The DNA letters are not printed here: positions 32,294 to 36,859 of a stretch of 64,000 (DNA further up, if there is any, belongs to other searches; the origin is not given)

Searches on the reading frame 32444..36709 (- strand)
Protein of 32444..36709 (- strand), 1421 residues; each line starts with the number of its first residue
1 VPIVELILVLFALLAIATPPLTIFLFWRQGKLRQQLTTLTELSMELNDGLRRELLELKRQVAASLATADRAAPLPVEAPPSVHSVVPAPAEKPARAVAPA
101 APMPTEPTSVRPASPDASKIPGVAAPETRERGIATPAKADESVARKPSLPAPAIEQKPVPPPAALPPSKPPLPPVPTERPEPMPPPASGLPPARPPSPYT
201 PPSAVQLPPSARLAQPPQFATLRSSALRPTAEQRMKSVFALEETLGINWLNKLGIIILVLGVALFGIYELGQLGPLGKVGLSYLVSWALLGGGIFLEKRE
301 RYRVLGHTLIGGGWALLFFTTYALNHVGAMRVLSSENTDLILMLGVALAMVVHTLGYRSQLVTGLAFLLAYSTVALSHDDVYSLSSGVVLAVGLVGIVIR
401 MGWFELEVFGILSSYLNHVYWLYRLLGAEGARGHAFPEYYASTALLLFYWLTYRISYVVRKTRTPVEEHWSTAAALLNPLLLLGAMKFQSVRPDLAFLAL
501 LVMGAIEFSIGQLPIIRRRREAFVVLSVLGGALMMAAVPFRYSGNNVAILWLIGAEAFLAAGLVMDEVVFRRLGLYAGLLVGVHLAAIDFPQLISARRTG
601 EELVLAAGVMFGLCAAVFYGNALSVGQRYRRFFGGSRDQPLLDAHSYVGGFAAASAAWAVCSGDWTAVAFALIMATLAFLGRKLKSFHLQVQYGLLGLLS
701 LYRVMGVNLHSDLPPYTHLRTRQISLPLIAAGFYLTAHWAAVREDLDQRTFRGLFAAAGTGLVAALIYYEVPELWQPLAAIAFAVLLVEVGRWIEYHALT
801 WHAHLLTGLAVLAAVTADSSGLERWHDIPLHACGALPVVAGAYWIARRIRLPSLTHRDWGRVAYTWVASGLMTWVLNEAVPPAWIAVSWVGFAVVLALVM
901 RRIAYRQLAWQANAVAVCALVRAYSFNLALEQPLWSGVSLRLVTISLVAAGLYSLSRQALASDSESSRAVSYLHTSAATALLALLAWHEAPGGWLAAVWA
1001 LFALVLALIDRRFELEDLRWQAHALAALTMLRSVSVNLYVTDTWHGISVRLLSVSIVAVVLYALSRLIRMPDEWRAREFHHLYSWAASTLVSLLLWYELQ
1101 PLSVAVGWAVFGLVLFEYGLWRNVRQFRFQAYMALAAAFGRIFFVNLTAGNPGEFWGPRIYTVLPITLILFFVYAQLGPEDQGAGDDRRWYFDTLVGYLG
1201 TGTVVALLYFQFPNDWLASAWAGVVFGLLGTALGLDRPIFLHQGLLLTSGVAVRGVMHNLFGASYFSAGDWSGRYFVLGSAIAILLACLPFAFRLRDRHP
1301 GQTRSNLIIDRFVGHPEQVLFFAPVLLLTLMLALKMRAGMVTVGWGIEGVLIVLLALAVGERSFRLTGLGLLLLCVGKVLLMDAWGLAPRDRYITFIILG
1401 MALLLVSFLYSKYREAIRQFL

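Call 83: search_protein_families(library=pfam, proteins=[window:32444-36709:-], max_evalue=0.00001)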
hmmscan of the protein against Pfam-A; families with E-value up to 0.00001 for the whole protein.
window:32444-36709:- (1421 aa): 1 family
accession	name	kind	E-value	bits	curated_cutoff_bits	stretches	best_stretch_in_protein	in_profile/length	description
PF10101.14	DUF2339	-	2.2e-38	132.9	33.6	2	248-584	3-339/659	Predicted membrane protein (DUF2339)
